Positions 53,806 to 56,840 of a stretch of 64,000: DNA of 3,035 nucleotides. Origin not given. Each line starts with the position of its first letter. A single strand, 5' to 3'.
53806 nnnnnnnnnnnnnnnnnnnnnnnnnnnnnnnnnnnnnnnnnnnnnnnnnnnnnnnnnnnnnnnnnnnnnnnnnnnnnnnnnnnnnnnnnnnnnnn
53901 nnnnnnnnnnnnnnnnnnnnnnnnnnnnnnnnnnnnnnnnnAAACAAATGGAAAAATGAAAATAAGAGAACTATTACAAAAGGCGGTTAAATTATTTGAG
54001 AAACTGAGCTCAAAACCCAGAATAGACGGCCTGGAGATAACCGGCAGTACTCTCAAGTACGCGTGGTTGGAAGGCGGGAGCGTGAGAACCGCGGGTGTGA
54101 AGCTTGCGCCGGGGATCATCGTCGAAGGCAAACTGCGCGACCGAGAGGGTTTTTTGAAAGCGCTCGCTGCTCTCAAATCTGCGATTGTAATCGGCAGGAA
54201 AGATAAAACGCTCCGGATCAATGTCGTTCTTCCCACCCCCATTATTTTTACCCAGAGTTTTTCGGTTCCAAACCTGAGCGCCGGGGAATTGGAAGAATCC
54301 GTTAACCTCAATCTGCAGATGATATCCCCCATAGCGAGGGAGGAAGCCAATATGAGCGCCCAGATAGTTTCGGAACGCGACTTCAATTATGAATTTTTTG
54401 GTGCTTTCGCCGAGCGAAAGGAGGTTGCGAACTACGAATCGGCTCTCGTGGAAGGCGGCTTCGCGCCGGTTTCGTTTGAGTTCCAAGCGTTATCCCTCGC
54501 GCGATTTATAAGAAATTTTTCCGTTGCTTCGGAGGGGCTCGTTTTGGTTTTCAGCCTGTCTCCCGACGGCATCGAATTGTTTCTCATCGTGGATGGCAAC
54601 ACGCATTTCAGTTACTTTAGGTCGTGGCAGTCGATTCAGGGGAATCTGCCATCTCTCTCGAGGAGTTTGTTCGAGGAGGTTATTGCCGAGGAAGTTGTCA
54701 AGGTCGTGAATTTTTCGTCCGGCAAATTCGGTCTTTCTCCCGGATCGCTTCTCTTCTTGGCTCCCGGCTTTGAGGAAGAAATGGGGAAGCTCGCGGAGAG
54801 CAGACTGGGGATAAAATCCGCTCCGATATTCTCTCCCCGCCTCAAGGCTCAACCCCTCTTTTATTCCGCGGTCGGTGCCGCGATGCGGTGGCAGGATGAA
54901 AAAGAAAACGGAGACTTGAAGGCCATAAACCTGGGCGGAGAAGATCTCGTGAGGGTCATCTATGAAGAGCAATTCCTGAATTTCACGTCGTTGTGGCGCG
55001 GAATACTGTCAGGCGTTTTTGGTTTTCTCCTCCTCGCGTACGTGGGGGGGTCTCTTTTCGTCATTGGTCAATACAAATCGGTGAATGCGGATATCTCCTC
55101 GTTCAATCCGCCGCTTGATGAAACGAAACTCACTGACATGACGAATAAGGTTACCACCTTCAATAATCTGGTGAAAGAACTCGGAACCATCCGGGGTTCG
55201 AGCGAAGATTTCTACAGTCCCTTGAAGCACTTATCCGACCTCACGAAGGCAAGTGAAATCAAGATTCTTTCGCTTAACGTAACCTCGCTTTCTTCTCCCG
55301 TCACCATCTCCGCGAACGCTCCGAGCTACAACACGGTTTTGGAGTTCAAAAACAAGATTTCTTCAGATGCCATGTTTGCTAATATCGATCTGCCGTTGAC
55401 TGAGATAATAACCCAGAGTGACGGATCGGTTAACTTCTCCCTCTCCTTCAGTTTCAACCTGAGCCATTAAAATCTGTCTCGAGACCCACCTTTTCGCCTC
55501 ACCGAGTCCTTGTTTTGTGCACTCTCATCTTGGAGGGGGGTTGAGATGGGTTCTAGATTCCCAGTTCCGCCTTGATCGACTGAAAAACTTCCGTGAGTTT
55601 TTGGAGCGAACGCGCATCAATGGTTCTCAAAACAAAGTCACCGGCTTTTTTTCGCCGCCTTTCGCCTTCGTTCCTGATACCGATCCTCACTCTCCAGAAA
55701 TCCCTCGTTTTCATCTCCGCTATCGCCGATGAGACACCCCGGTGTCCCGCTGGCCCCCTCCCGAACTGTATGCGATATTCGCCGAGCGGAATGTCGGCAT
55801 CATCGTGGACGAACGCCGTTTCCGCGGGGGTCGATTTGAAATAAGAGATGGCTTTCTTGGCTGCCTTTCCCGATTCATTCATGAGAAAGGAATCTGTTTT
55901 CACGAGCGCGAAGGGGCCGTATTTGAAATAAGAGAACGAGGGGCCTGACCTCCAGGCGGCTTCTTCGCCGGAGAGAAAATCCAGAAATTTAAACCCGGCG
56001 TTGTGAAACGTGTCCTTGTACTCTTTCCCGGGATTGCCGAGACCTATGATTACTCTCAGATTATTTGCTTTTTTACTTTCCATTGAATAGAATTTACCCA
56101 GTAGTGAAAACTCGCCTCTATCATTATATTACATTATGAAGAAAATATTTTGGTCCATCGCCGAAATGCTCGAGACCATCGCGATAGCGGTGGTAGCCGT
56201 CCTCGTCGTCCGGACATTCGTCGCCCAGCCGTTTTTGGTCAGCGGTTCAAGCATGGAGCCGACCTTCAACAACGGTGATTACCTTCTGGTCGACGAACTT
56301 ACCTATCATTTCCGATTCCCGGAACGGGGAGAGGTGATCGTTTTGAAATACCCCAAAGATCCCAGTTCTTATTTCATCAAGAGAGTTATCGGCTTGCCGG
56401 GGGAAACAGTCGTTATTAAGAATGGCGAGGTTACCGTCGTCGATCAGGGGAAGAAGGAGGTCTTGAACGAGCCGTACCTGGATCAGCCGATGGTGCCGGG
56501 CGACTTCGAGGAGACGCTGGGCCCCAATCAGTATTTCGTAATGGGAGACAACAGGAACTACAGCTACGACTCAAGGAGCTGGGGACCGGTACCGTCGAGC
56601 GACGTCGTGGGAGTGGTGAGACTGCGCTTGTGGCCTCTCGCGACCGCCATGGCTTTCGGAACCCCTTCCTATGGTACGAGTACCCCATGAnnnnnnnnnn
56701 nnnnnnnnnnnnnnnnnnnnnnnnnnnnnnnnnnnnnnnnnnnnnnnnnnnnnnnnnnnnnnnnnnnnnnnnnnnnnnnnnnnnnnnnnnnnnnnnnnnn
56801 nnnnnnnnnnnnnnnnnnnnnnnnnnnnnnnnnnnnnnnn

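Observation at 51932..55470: Second, divergent pilus-like module adjacent to a GW-repeat secreted protein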

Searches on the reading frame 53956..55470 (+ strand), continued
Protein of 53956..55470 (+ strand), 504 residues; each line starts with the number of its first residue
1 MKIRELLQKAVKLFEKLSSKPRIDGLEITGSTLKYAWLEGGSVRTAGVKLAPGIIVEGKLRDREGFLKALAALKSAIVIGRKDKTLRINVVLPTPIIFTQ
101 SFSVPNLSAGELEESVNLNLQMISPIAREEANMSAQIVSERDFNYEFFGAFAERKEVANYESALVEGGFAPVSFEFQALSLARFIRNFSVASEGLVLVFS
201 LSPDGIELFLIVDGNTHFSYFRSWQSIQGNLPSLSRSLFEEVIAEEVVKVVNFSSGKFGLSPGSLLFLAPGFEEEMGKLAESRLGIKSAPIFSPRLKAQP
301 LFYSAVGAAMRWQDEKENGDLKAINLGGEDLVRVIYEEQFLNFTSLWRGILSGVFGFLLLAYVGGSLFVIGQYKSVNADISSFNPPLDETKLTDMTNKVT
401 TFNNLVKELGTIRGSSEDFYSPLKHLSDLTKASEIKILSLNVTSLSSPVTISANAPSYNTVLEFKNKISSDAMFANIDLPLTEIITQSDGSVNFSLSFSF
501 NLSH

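Call 36: find_related_loci(query=A1, collection=genome_contigs, flank=7000)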
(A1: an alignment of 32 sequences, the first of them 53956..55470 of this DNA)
Query A1 (504 aa) in genome_contigs; peptide patterns used: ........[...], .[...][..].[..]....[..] (x = any residue, [..] = any of these).
147 stretches matched a pattern; 113 encode a relative of the query (tblastn E <= 1e-3); the best 80 are kept; 80 distinct loci.
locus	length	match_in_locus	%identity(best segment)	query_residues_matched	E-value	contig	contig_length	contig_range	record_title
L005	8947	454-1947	59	2-499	0e+0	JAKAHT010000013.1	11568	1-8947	MAG: bacterium isolate WY3.bin127 NODE_10195_length_11568_cov_24.923433, whole genome shotgun sequence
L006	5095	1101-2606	61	1-502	0e+0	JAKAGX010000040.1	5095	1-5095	MAG: bacterium isolate WY2.bin70 NODE_32245_length_5095_cov_1.739332, whole genome shotgun sequence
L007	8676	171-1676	61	1-502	0e+0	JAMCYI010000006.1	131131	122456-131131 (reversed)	MAG: Patescibacteria group bacterium isolate FK_Sedi_B_Bin.358 NODE_169_length_131131_cov_25.3347, whole genome shotgun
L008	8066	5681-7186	61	1-502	0e+0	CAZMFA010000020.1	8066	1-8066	MAG TPA_asm: uncultured Candidatus Saccharibacteria bacterium isolate SRP271791_co2_64 genome assembly, contig: NODE_249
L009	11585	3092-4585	58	4-502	0e+0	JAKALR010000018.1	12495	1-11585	MAG: bacterium isolate WY5.bin131 NODE_8671_length_12495_cov_1.951730, whole genome shotgun sequence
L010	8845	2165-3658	59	3-500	0e+0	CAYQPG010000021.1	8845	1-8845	MAG TPA_asm: uncultured Candidatus Saccharibacteria bacterium isolate SRP271791_co2_70 genome assembly, contig: NODE_215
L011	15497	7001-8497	59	3-501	0e+0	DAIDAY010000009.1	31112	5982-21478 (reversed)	MAG TPA_asm: bacterium isolate clean1852 NODE_9_length_31112_cov_7.387542, whole genome shotgun sequence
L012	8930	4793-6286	43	3-500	3e-139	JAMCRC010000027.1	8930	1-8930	MAG: Patescibacteria group bacterium isolate FK_Sedi_A_Bin.289 NODE_21252_length_8930_cov_1.53925, whole genome shotgun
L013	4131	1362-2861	44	3-502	1e-140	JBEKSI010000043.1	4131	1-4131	MAG: Minisyncoccia bacterium isolate SPRUCE 530 SPRUCE_530_43, whole genome shotgun sequence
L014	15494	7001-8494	42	5-501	8e-135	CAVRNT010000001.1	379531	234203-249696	MAG: uncultured bacterium isolate MFD03726.bin.1.17 genome assembly, contig: contig_42602, whole genome shotgun sequence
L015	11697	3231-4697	44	14-504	1e-133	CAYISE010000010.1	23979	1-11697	MAG TPA_asm: uncultured Candidatus Saccharibacteria bacterium isolate ERP119705_co3_567 genome assembly, contig: NODE_23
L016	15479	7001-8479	42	11-504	2e-131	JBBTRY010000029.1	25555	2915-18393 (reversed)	MAG: Patescibacteria group bacterium isolate H51-bin094_1 H51_bin094_1_000000000029, whole genome shotgun sequence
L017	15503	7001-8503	41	2-504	6e-130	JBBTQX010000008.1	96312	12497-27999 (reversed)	MAG: Patescibacteria group bacterium isolate H41-bin082_1 H41_bin082_1_000000000008, whole genome shotgun sequence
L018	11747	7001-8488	42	5-500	5e-127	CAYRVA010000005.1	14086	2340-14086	MAG TPA_asm: uncultured Candidatus Saccharibacteria bacterium isolate SRP093762_co1_28 genome assembly, contig: NODE_255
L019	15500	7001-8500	39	3-504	8e-126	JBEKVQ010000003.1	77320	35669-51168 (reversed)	MAG: Minisyncoccia bacterium isolate SPRUCE 608 SPRUCE_608_3, whole genome shotgun sequence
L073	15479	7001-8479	28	11-501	2e-59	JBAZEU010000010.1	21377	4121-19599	MAG: Candidatus Paceibacterota bacterium isolate SO_2017_LW3_133 NODE_6444_length_21377_cov_3.312847_LW162_2017, whole g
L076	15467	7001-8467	28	12-498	1e-56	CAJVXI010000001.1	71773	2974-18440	TPA_asm: uncultured bacterium isolate DRR093005_bin.15_MetaBAT_v2.12.1_MAG genome assembly, contig: NODE_143_length_7177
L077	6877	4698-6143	30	12-498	1e-56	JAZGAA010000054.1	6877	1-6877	MAG: Candidatus Paceibacterota bacterium isolate SCS1bin.15 SCS1bin.15_54, whole genome shotgun sequence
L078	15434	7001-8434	29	22-498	2e-56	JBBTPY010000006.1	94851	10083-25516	MAG: Patescibacteria group bacterium isolate H52-bin120_1 H52_bin120_1_000000000006, whole genome shotgun sequence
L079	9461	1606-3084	31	10-499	6e-56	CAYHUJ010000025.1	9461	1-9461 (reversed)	MAG TPA_asm: uncultured Candidatus Saccharibacteria bacterium isolate ERP119705_co16_137 genome assembly, contig: NODE_5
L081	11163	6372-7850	30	12-499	4e-54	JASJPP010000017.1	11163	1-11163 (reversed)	MAG: Patescibacteria group bacterium isolate MAG_93 NODE_2574_length_11163_cov_62.779978, whole genome shotgun sequence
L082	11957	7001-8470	29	17-498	8e-54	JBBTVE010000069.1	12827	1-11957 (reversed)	MAG: Patescibacteria group bacterium isolate H52-bin098_1 H52_bin098_1_000000000069, whole genome shotgun sequence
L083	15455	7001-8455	28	17-500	5e-53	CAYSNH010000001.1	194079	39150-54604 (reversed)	MAG TPA_asm: uncultured Candidatus Saccharibacteria bacterium isolate SRP077602_co9_26 genome assembly, contig: NODE_7_l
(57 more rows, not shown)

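Call 41: search_protein_families(library=pfam, alignment_id=A1, max_evalue=0.01)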
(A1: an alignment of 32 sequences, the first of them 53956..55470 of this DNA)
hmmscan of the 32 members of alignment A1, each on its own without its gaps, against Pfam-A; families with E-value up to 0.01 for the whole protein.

A. member 1, window:53956-55470:+ (504 aa): 0 families

B. families by the number of members that match (of 32 scanned): 2 families
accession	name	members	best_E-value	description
PF11104.14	PilM_2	13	3.9e-08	Type IV pilus assembly protein PilM;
PF05137.18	PilN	6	1.2e-05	Fimbrial assembly protein (PilN)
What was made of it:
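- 53956..55470 (+): PilMN: a 504-aa fusion of a PilM-like cytoplasmic actin-fold domain, a PilN-type linker and TM helix, and a PilN-like outer domain. Pfam across 32 members: PilM_2 in 13, PilN in 6 (call 41).
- On PilM (PF11104 PilM_2 / TIGR01175): There is no PF11104 hit for the window protein; 13 of 32 relatives hit it at E<=0.01 (call 41).
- On PilN (PF05137): Six of 32 relatives hit it, best E 1.2e-5 (call 41).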

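Call 53: search_protein_families(library=pfam, proteins=[L082:34-1482:+, L082:1483-3186:+, L082:3188-4897:+, L082:4902-6113:+, L082:6116-6571:+, L082:6546-6977:+, L082:6974-8491:+, L082:8495-10666:+, L082:10951-11880:+], max_evalue=0.001)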
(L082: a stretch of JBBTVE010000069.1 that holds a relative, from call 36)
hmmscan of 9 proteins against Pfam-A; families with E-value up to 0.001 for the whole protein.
L082:34-1482:+ (482 aa): 1 family
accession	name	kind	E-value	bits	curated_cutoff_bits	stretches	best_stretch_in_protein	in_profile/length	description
PF02867.20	Ribonuc_red_lgC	-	1.2e-110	371.1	23.9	1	6-387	120-523/523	Ribonucleotide reductase, barrel domain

L082:1483-3186:+ (567 aa): 2 families
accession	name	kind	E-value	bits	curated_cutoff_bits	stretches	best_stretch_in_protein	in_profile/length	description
PF00437.27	T2SSE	-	1.1e-123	413.1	24.9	1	178-563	6-370/370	Type II/IV secretion system protein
PF05157.20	MshEN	-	4.5e-08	33.4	23.1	1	60-144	1-84/90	MshEN domain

L082:3188-4897:+ (569 aa): 7 families
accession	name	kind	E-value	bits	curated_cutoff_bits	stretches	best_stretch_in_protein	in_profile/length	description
PF00437.27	T2SSE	-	2.6e-117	392.1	24.9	1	175-565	4-370/370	Type II/IV secretion system protein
PF05157.20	MshEN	-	3.1e-12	46.7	23.1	1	61-144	1-84/90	MshEN domain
PF13401.12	AAA_22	-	0.00014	22.6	27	1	312-348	4-42/130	AAA domain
PF20720.3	nSTAND3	-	0.0002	21.5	27.2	1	311-356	15-60/155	Novel STAND NTPase 3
PF13191.12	AAA_16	-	0.00022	22.2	32.6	0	312-400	23-103/167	AAA ATPase domain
PF13173.12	AAA_14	-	0.0003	21.2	27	0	315-356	4-46/129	AAA domain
PF25199.1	nSTAND_NTPase5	-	0.0007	19.9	34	0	304-351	32-80/145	Novel STAND NTPase 5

L082:4902-6113:+ (403 aa): 1 family
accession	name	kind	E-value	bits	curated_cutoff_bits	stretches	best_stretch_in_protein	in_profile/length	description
PF00482.28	T2SSF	-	1.4e-49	167.7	25.2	2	69-191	2-125/125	Type II secretion system (T2SS), protein F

L082:6116-6571:+ (151 aa): 1 family
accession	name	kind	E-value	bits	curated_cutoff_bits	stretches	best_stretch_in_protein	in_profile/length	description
PF07963.17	N_methyl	-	0.00015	21.6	21.2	1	2-22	5-25/27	Prokaryotic N-terminal methylation motif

L082:6546-6977:+ (143 aa): 0 families

L082:6974-8491:+ (505 aa): 0 families

L082:8495-10666:+ (723 aa): 6 families
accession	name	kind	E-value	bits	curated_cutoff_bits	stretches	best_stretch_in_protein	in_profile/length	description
PF13603.12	tRNA-synt_1_2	-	1.1e-58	198.3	25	1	221-411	1-184/185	Leucyl-tRNA synthetase, editing domain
PF00133.28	tRNA-synt_1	-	1.1e-55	189.5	22.7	2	13-224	1-225/414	tRNA synthetases class I (I, L, M and V)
PF09334.17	tRNA-synt_1g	-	8.8e-33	114.1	20.1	1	42-183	7-145/391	tRNA synthetases class I (M)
PF08264.19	Anticodon_1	-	1.2e-08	35.4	25.1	1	662-723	4-83/148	Anticodon-binding domain of tRNA ligase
PF20097.4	DUF6487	-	7.4e-05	23.5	24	0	404-451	16-61/67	Domain of unknown function (DUF6487)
PF00579.31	tRNA-synt_1b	-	9.8e-05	22.2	21.1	0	559-599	172-212/292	tRNA synthetases class I (W and Y)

L082:10951-11880:+ (309 aa): 0 families
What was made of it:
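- On Tad / Flp pilus (TadE/TadF/TadG, CpaF): The linked ATPases are PilB-type with an MshEN domain (call 53).
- L082 has two PilB genes in that operon (call 53). The linked ATPases carry the MshEN/PilB-type N-domain (call 53).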

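Call 59: search_protein_families(library=pfam, proteins=[L073:4461-5954:+, L078:5261-6097:+, L083:5645-6517:+, L079:141-1010:+, L077:3179-4177:+, L078:4608-5252:+, L077:2743-3204:+], max_evalue=1)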
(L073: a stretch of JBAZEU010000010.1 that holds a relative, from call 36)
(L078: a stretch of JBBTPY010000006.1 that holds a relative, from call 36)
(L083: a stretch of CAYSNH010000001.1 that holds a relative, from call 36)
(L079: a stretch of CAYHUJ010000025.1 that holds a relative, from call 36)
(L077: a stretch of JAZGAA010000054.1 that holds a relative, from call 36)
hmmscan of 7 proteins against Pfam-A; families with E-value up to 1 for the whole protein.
L073:4461-5954:+ (497 aa): 3 families
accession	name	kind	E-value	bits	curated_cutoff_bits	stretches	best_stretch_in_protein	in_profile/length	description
PF07963.17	N_methyl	-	0.00017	21.5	21.2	1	2-24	4-26/27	Prokaryotic N-terminal methylation motif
PF06504.17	RepC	-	0.15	11.7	22.8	1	343-376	207-237/272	Replication protein C (RepC)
PF01256.23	Carb_kinase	-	0.19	11.6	27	1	85-129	153-197/242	NAD(P)H-hydrate dehydratase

L078:5261-6097:+ (278 aa): 0 families

L083:5645-6517:+ (290 aa): 1 family
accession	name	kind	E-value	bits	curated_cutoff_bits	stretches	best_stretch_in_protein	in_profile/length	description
PF08139.17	LPAM_1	-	0.42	11.6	20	1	1-16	1-16/18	Prokaryotic membrane lipoprotein lipid attachment site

L079:141-1010:+ (289 aa): 0 families

L077:3179-4177:+ (332 aa): 1 family
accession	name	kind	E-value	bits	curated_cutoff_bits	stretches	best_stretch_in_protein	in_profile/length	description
PF07963.17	N_methyl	-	0.00029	20.7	21.2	1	9-31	2-24/27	Prokaryotic N-terminal methylation motif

L078:4608-5252:+ (214 aa): 2 families
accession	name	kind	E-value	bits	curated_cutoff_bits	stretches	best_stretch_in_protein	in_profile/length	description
PF07963.17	N_methyl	-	1.1e-05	25.3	21.2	1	7-31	2-26/27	Prokaryotic N-terminal methylation motif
PF17870.6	Insulin_TMD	-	0.54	10.8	33.4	0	11-40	11-40/47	Insulin receptor trans-membrane segment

L077:2743-3204:+ (153 aa): 1 family
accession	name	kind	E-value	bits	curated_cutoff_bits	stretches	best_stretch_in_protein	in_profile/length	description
PF07963.17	N_methyl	-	0.00067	19.6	21.2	1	2-23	5-26/27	Prokaryotic N-terminal methylation motif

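Call 81: search_protein_families(library=phrogs, proteins=[window:53956-55470:+], max_evalue=0.01)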
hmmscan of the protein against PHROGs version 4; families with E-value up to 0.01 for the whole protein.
window:53956-55470:+ (504 aa): 0 families

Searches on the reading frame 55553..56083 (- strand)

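Call 4: search_protein_families(library=pfam, proteins=[window:55553-56083:-], max_evalue=1)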
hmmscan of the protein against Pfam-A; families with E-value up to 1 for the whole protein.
window:55553-56083:- (176 aa): 1 family
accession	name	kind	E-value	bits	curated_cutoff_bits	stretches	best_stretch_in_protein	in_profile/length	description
PF01195.25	Pept_tRNA_hydro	-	2.7e-36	125.6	27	1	11-170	1-163/183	Peptidyl-tRNA hydrolase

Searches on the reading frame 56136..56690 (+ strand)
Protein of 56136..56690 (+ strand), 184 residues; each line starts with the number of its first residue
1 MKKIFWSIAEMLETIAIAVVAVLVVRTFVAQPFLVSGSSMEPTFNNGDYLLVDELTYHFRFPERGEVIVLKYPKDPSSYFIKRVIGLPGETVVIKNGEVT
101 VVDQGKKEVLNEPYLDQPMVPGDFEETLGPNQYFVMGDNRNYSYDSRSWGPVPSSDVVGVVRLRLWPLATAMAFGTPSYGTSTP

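Call 4: search_protein_families(library=pfam, proteins=[window:56136-56690:+], max_evalue=1)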
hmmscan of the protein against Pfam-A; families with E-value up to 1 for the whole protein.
window:56136-56690:+ (184 aa): 2 families
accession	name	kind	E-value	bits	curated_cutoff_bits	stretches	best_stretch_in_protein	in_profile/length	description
PF10502.14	Peptidase_S26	-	2.6e-48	164.6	22.9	1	9-166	2-168/168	Signal peptidase, peptidase S26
PF00717.28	Peptidase_S24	-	9.7e-06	25.7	23.3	1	35-91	40-88/116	Peptidase S24-like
